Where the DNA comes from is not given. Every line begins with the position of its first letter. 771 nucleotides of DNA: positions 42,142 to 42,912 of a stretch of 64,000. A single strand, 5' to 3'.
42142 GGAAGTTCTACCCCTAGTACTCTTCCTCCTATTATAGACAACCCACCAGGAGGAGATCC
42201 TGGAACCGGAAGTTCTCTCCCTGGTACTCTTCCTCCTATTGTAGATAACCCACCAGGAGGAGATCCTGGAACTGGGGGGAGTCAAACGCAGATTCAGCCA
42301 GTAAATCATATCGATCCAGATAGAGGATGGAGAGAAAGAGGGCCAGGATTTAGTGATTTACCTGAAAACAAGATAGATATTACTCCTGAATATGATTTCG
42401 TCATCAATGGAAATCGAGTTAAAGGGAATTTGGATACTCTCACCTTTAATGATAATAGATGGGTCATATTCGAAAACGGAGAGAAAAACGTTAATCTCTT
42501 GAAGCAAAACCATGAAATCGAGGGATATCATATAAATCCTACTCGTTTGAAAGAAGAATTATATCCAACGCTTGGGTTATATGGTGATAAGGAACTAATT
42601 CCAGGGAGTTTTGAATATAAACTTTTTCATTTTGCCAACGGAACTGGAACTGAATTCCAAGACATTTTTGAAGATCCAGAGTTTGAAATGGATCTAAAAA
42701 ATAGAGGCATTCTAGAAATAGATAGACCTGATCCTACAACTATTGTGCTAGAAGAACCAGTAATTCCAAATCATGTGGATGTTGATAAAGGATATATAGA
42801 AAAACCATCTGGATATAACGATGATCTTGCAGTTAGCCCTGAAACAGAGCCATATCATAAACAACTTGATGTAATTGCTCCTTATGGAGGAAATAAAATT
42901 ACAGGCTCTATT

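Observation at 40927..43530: Two-gene module: membrane-anchored repeat protein with duplicated WxIFENG domains, plus a small acidic protein 3 nt downstream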

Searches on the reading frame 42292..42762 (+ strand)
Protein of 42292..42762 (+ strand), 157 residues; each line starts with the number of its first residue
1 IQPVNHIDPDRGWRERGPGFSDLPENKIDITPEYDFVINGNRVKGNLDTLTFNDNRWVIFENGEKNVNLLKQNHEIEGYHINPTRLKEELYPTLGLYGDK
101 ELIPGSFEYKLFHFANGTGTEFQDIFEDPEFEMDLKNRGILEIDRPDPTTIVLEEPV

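Call 20: search_solved_structures(query=A2, max_evalue=10)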
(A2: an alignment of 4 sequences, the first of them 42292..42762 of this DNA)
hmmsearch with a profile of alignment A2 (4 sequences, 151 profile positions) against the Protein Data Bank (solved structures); distinct sequences matched with E-value up to 10: 0.

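Call 25: search_protein_representatives(alignment_id=A2)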
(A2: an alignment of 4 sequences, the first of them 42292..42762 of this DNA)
Query: 4 sequences, 151 profile positions. Proteins with E-value up to 0.001 (for the whole library): 31; up to 1e-10: 12; up to 1e-30: 1. The best 31 are listed.
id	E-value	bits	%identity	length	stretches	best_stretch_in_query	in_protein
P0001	3.0e-156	530.6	-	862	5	2-151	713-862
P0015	1.1e-18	84.1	-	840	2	27-140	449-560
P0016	8.7e-16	74.7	-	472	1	44-149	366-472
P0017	7.3e-14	68.4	-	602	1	42-148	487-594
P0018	5.8e-12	62.3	-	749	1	44-149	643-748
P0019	7.8e-12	61.8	-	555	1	42-148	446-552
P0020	1.4e-11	61.0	-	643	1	31-148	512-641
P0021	1.5e-11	60.9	-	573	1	40-149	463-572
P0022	1.8e-11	60.7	-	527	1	32-149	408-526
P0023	2.2e-11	60.4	-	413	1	43-148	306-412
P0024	3.4e-11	59.7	-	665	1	43-149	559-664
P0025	1.0e-10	58.2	-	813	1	44-149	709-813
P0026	1.4e-10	57.8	-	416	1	36-149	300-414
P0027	4.4e-10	56.1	-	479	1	43-148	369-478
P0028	4.9e-10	56.0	-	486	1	36-148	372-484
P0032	1.5e-09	54.4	-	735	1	40-148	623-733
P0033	4.1e-08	49.8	-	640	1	42-149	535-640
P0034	4.8e-08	49.5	-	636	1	44-137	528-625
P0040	3.5e-06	43.5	-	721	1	39-149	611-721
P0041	3.5e-06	43.5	-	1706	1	44-149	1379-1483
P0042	3.7e-06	43.4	-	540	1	43-125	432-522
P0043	1.0e-05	42.0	-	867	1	44-149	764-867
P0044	5.3e-04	36.4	-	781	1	39-147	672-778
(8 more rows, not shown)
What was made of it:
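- Family: a profile search of 1.84 billion representatives gave 31 hits at E<=1e-3 and 12 at E<=1e-10 (call 25).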

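Call 33: search_protein_families(library=pfam, proteins=[P0015, P0018, P0025, P0033, P0041, P0043, P0044, P0032, P0040, P0024], max_evalue=0.01)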
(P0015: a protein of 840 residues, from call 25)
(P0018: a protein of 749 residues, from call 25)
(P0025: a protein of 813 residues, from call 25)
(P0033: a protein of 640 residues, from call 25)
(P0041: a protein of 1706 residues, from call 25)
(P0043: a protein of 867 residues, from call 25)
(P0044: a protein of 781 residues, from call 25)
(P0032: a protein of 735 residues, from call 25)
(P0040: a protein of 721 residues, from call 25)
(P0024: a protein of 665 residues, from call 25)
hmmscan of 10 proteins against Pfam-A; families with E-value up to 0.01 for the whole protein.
P0015 (840 aa): 0 families

P0018 (749 aa): 0 families

P0025 (813 aa): 0 families

P0033 (640 aa): 3 families
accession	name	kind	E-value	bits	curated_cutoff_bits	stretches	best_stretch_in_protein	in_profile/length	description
PF06005.17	ZapB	-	5.2e-06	27.3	31.5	1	213-263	14-64/71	Cell division protein ZapB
PF16331.10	TolA_bind_tri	-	0.00015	22.2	30.1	0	256-308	22-74/76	TolA binding protein trimerisation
PF05622.17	HOOK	-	0.0017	17.6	35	0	195-347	247-396/514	HOOK protein coiled-coil region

P0041 (1706 aa): 0 families

P0043 (867 aa): 1 family
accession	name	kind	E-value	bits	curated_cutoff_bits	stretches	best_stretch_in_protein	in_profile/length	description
PF02574.22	S-methyl_trans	-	0.0014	19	22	1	350-479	25-159/283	Homocysteine S-methyltransferase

P0044 (781 aa): 1 family
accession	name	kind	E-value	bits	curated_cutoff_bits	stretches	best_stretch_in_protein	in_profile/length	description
PF12808.12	Mto2_bdg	-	0.0024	18.5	22.3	0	524-565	12-50/52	Micro-tubular organiser Mto1 C-term Mto2-binding region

P0032 (735 aa): 1 family
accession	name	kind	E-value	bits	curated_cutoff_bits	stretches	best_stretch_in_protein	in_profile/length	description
PF04102.17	SlyX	-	0.0032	18.5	30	0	563-600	18-55/67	SlyX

P0040 (721 aa): 0 families

P0024 (665 aa): 0 families

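Call 34: find_encoding_contigs(protein=P0016, flank=6000, max_places=3)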
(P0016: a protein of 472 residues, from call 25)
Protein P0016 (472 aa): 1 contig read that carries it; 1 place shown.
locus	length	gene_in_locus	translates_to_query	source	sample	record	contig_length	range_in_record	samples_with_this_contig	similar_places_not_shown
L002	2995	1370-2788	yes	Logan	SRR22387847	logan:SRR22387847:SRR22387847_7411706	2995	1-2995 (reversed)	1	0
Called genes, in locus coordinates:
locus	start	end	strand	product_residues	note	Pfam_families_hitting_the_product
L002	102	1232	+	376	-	-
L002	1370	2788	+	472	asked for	-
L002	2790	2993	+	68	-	?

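Call 35: find_encoding_contigs(protein=P0015, flank=6000, max_places=3)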
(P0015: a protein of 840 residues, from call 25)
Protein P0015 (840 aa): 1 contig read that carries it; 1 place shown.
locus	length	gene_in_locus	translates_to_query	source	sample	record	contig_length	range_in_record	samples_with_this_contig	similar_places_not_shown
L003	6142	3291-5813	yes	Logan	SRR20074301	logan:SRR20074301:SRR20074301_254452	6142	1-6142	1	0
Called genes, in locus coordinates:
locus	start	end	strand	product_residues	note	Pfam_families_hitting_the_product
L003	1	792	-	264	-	?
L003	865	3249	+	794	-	PF00481:PP2C (weak)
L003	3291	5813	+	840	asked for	-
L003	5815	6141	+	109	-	?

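Call 36: find_encoding_contigs(protein=P0017, flank=6000, max_places=3)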
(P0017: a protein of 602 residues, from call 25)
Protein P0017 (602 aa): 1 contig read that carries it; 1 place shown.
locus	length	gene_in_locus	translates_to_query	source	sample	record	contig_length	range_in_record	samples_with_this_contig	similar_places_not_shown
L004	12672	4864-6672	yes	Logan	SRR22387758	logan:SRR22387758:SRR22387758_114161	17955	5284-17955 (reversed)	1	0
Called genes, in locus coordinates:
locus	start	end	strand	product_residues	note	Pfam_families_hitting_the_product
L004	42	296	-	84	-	-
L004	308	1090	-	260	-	PF02357:NusG, PF00467:KOW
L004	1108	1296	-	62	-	PF00584:SecE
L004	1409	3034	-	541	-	-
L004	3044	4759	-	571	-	PF03816:LytR_cpsA_psr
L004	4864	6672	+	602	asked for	-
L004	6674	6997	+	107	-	-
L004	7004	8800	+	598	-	-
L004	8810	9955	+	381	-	-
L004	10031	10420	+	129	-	-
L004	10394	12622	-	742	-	PF00912:Transgly, PF00905:Transpeptidase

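Call 37: find_encoding_contigs(protein=P0018, flank=6000, max_places=3)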
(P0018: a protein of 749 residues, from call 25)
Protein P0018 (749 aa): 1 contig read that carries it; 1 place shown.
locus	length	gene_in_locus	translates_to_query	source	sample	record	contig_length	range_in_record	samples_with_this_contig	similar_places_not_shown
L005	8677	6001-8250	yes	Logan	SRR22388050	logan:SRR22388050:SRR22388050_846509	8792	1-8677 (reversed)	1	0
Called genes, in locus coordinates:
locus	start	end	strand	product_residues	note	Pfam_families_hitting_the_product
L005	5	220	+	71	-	-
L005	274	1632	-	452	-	-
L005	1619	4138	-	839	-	-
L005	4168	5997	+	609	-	-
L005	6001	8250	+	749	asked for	-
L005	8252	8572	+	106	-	-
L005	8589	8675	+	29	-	?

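Call 41: search_protein_families(library=pfam, proteins=[L003:5815-6141:+, L004:6674-6994:+, L005:8252-8569:+, L004:7004-8797:+, L004:8810-9952:+, L005:4168-5994:+, L003:865-3246:+, L002:102-1229:+, L004:1409-3034:-], max_evalue=0.1)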
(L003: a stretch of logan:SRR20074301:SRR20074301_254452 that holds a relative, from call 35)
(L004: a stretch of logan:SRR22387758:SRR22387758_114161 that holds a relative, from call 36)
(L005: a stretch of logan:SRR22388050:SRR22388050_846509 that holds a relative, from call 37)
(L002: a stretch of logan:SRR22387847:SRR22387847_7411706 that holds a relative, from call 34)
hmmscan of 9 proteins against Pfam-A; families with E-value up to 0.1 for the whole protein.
L003:5815-6141:+ (109 aa): 2 families
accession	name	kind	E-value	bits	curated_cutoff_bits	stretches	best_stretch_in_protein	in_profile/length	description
PF23476.1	DUF7132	-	0.0064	17.1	27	1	13-66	54-105/106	Family of unknown function (DUF7132)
PF19132.5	DUF5815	-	0.015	15.7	25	1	12-94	73-153/155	Family of unknown function (DUF5815)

L004:6674-6994:+ (107 aa): 0 families

L005:8252-8569:+ (106 aa): 9 families
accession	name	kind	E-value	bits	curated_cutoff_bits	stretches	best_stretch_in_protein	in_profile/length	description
PF01442.23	Apolipoprotein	-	0.00086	19.5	90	1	63-104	56-97/190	Apolipoprotein A1/A4/E domain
PF01763.21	Herpes_UL6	-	0.001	18.1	27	1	28-98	348-418/562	Herpesvirus UL6 like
PF05698.19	Trigger_C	-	0.0046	17.5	22.7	1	27-104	73-151/162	Bacterial trigger factor protein (TF) C-terminus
PF16469.10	NPA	-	0.0047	18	27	1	49-88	11-53/123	Nematode polyprotein allergen ABA-1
PF10280.14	Med11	-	0.0072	17.2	26.9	1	48-105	23-76/120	Mediator complex protein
PF05478.16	Prominin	-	0.026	13.1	34.3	1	31-104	209-283/799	Prominin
PF13926.11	DUF4211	-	0.033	14.7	27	1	20-78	14-68/137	Domain of unknown function (DUF4211)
PF04513.17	Baculo_PEP_C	-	0.056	13.9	38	0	57-104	28-76/140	Baculovirus polyhedron envelope protein, PEP, C terminus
PF09718.15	Tape_meas_lam_C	-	0.089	13.3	23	0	68-105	4-41/76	Lambda phage tail tape-measure protein (Tape_meas_lam_C)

L004:7004-8797:+ (598 aa): 1 family
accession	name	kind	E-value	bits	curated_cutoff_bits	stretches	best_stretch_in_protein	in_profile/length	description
PF14841.11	FliG_M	-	0.0054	17.4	25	1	501-557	11-66/76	FliG middle domain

L004:8810-9952:+ (381 aa): 1 family
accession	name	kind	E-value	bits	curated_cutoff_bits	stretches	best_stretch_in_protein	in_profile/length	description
PF12095.13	CRR7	-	0.082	13.8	25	0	310-350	16-56/84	Protein CHLORORESPIRATORY REDUCTION 7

L005:4168-5994:+ (609 aa): 1 family
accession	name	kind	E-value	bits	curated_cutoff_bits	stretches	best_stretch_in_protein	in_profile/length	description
PF00069.31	Pkinase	-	0.0041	17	31.7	1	162-213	100-151/263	Protein kinase domain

L003:865-3246:+ (794 aa): 2 families
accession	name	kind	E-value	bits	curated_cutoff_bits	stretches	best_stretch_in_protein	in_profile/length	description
PF00481.26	PP2C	-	6.8e-07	29.7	20.3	1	379-598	36-254/255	Protein phosphatase 2C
PF23713.2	WH_Egal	-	0.0068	17.3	27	0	774-793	35-54/69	Egalitarian winged helix domain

L002:102-1229:+ (376 aa): 1 family
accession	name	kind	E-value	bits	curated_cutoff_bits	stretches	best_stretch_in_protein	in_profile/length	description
PF00665.32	rve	-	0.042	14.6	32.6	0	165-255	5-96/102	Integrase core domain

L004:1409-3034:- (541 aa): 0 families

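Call 55: search_protein_families(library=pfam, alignment_id=A7, max_evalue=0.1)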
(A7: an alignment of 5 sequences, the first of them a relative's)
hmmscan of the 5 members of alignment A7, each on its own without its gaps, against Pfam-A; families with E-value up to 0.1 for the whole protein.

A. member 1, L004:6674-6994:+ (107 aa): 0 families

B. families by the number of members that match (of 5 scanned): 21 families
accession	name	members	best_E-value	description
PF01442.23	Apolipoprotein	2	0.00086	Apolipoprotein A1/A4/E domain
PF01763.21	Herpes_UL6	2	0.001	Herpesvirus UL6 like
PF16469.10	NPA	2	0.0047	Nematode polyprotein allergen ABA-1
PF10280.14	Med11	2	0.0072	Mediator complex protein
PF04513.17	Baculo_PEP_C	2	0.016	Baculovirus polyhedron envelope protein, PEP, C terminus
PF05698.19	Trigger_C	1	0.0046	Bacterial trigger factor protein (TF) C-terminus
PF14942.11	Muted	1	0.0062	Organelle biogenesis, Muted-like protein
PF19903.4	DUF6376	1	0.0065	Family of unknown function (DUF6376)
PF07889.17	DUF1664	1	0.012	Protein of unknown function (DUF1664)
PF12201.13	bcl-2I13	1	0.013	Bcl2-interacting killer, BH3-domain containing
PF04380.18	BMFP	1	0.019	Membrane fusogenic activity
PF25771.1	CC_CEP152-bind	1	0.021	CEP63/DEUP1, CEP152 binding coiled coil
PF00206.25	Lyase_1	1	0.025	Lyase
PF05478.16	Prominin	1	0.026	Prominin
PF00231.24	ATP-synt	1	0.029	ATP synthase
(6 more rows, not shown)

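Call 58: find_encoding_contigs(protein=P0041, flank=5000, max_places=2)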
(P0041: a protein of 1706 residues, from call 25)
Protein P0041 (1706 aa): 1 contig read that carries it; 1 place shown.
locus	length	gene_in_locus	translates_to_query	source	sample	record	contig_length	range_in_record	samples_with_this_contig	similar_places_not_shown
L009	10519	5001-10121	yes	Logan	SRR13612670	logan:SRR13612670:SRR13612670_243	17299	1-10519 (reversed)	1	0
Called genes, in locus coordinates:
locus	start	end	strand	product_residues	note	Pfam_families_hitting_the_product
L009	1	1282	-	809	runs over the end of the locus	PF00912:Transgly, PF00905:Transpeptidase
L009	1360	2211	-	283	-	PF24517:CBM96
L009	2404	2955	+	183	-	PF01832:Glucosaminidase (faint)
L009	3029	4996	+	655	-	-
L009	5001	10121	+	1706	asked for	-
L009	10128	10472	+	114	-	-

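Call 59: find_encoding_contigs(protein=P0042, flank=5000, max_places=2)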
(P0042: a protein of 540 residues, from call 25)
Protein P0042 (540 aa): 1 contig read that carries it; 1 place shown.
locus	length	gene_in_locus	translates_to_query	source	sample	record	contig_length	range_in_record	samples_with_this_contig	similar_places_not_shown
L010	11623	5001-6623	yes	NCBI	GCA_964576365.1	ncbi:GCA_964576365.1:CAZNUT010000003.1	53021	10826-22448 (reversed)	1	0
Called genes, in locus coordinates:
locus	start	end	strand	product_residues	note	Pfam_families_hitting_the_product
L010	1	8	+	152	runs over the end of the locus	PF00571:CBS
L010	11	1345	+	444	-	PF02040:ArsB, PF03600:CitMHS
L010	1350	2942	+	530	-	PF02386:TrkH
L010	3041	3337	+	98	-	PF12674:Zn_ribbon_2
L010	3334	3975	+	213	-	PF00300:His_Phos_1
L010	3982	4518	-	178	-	PF08002:DUF1697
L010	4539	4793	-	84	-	-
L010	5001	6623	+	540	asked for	-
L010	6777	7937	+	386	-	PF07907:YibE_F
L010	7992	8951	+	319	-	PF08538:DUF1749, PF00561:Abhydrolase_1, PF12146:Hydrolase_4, PF12697:Abhydrolase_6, PF06821:Ser_hydrolase (faint)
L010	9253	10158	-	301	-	PF06983:3-dmu-9_3-mt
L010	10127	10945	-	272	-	PF01040:UbiA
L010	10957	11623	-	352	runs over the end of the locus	PF00348:polyprenyl_synt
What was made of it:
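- One member (P0042, L010) lacks the small gene (call 59).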

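Call 60: find_encoding_contigs(protein=P0025, flank=5000, max_places=2)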
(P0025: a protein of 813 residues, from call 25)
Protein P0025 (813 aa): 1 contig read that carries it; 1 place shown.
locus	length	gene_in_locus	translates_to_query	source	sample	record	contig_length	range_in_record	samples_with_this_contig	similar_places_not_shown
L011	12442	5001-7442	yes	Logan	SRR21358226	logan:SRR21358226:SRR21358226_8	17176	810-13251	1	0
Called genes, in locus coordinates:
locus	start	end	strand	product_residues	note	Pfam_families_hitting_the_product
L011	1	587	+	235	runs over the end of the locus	PF18912:DZR_2 (weak)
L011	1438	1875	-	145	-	PF01668:SmpB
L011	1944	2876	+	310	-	-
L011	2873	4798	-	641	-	-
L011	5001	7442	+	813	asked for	-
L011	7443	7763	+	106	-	-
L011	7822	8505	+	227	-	-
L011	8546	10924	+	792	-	PF01551:Peptidase_M23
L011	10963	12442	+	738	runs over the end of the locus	-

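Call 61: find_encoding_contigs(protein=P0044, flank=5000, max_places=2)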
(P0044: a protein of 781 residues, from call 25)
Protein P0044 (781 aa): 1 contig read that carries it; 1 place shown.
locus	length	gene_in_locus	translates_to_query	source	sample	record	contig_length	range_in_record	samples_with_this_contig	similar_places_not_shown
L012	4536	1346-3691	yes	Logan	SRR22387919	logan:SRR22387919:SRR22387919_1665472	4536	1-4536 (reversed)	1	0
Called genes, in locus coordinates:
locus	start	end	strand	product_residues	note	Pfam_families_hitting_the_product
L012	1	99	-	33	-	?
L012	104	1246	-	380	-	PF07228:SpoIIE (faint), PF13672:PP2C_2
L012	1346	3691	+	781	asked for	-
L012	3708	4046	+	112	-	-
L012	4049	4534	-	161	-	?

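Call 70: list_cluster_members(proteins=[L003:5815-6141:+, L009:10128-10469:+, L011:7443-7760:+, L004:6674-6994:+, L005:8252-8569:+, L006:6350-6667:+, L007:6350-6697:+, L008:6335-6658:+, L012:3708-4043:+])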
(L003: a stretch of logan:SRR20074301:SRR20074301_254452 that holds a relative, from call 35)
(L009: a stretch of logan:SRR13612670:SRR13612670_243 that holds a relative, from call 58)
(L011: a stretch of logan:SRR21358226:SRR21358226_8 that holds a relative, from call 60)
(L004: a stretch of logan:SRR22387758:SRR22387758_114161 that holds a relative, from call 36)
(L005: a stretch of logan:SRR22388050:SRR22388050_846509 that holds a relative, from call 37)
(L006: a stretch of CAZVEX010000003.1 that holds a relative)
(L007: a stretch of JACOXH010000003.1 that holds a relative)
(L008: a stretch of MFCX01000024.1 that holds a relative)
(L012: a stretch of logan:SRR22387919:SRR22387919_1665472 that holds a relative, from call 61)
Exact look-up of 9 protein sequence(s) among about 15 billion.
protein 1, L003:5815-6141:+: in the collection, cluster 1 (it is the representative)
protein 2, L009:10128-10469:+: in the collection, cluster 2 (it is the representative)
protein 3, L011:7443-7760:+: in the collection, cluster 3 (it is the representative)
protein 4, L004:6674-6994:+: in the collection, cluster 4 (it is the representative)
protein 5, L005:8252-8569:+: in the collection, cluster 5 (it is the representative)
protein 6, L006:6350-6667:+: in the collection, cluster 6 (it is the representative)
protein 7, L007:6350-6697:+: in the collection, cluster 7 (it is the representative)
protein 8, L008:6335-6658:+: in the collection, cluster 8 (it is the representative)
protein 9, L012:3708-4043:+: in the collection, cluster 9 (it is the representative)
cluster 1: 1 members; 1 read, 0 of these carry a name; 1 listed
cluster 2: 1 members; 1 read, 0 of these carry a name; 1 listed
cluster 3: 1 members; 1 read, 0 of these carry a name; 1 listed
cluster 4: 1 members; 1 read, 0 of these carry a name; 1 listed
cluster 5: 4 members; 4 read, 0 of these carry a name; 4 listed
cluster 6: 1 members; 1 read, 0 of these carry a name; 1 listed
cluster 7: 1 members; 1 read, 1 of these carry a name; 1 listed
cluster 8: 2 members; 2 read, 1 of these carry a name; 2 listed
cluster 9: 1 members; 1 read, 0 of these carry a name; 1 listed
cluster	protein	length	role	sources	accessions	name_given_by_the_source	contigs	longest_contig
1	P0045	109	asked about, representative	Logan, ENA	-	-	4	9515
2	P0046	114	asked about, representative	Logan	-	-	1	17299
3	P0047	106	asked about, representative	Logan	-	-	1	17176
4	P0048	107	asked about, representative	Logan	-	-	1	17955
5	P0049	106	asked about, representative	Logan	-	-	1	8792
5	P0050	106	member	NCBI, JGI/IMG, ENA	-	-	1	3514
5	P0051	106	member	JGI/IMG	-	-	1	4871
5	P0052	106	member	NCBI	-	-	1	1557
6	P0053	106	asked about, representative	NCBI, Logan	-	-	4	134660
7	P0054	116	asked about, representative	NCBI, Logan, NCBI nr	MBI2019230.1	hypothetical protein HYS95_00995 [Candidatus Daviesbacteria bacterium] | hypothetical protein [Candidatus Daviesbacteria bacterium]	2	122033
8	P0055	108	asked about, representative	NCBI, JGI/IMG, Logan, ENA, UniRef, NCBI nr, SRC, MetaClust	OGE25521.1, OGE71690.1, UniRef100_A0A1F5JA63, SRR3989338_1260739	hypothetical protein A3C26_02310 [Candidatus Daviesbacteria bacterium ... | Uncharacterized protein n=2 Tax=Candidatus Daviesiibacteriota TaxID=1752718 ... | MAG: hypothetical protein A3C26_02310 [Candidatus Daviesbacteria bacterium ...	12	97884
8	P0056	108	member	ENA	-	-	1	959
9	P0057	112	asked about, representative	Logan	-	-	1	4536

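Call 83: search_protein_families(library=pfam, proteins=[L009:3029-4993:+, L011:2873-4798:-, L012:104-1246:-, L011:7822-8502:+, L005:1619-4138:-], max_evalue=0.01)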
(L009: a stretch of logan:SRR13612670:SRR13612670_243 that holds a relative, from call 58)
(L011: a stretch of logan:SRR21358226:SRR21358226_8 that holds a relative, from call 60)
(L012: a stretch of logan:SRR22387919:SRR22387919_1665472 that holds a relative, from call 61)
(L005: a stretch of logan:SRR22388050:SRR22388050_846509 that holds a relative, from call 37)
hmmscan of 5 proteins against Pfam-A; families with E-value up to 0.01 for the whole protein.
L009:3029-4993:+ (655 aa): 0 families

L011:2873-4798:- (641 aa): 1 family
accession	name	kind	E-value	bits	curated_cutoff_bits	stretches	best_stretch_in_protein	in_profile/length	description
PF17170.10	DUF5128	-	0.0046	16.6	22.9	0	577-632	54-110/321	6-bladed beta-propeller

L012:104-1246:- (380 aa): 2 families
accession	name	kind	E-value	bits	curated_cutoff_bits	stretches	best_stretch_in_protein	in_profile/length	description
PF13672.11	PP2C_2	-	3.5e-08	33.7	24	1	182-353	11-186/209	Protein phosphatase 2C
PF07228.17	SpoIIE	-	1.2e-05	25.8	25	1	231-346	39-137/192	Stage II sporulation protein E (SpoIIE)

L011:7822-8502:+ (227 aa): 0 families

L005:1619-4138:- (839 aa): 1 family
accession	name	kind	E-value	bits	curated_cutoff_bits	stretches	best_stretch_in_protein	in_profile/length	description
PF25007.1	DYH2-5-8_CC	-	0.0074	16.4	27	0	478-529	48-100/120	Dynein axonemal heavy chain 2/5/8 coiled-coil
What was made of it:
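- Class A PBP, LytR-CpsA-Psr, M23 peptidase, PP2C and GH5 each occur in only a few loci (calls 36, 58, 60, 61, 83). PP2C-type phosphatase genes lie directly upstream in L003 and L012, and there is a weak kinase-like hit in L005 (calls 35, 41, 61, 83).
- Tried and rejected: PBP, LytR, M23, PP2C and GH5 neighbours are sporadic (calls 36, 58, 60, 61, 83).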

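Call 91: find_related_loci(query=A12, collection=metagenome_contigs, flank=6000)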
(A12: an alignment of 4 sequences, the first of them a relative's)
Query A12 (108 aa) in metagenome_contigs; peptide patterns used: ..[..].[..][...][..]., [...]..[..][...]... (x = any residue, [..] = any of these).
600 stretches matched a pattern (row limit reached: there are more); 4 encode a relative of the query (tblastn E <= 1e-3); 4 distinct loci.
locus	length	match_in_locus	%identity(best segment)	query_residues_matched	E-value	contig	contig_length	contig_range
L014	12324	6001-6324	100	1-108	1e-68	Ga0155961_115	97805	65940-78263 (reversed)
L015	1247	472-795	56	1-108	2e-41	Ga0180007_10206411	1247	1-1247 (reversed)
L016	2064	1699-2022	54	1-108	1e-33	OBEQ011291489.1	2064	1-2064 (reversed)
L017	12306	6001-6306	40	1-102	3e-24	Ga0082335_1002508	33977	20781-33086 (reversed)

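Call 93: search_protein_families(library=pfam, proteins=[P0017, P0020, P0034, P0019, P0021, P0022, P0026, P0027, P0028, L016:1205-1690:+], max_evalue=0.1)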
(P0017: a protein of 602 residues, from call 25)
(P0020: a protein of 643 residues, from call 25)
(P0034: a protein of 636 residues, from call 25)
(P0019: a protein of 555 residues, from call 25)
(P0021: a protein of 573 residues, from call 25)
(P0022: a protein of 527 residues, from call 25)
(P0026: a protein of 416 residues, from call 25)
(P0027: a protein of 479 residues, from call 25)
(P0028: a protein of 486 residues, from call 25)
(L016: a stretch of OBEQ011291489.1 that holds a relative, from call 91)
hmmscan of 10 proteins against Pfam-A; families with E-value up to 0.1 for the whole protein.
P0017 (602 aa): 0 families

P0020 (643 aa): 3 families
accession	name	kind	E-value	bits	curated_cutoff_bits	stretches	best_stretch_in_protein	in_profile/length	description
PF06810.17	Phage_scaffold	-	4.8e-06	27.1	35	1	439-513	23-94/170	Phage capsid assembly scaffolding protein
PF05974.18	DUF892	-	0.026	15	23.7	0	461-520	38-96/159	Domain of unknown function (DUF892)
PF13334.11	DUF4094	-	0.097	13.6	24.5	0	461-493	58-89/90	Domain of unknown function (DUF4094)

P0034 (636 aa): 0 families

P0019 (555 aa): 0 families

P0021 (573 aa): 0 families

P0022 (527 aa): 0 families

P0026 (416 aa): 0 families

P0027 (479 aa): 0 families

P0028 (486 aa): 0 families

L016:1205-1690:+ (162 aa): 0 families
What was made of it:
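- Tried and rejected: A LysM-like look of an insert in P0017 and of the L016 upstream ORF was not confirmed by HMM (call 93).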
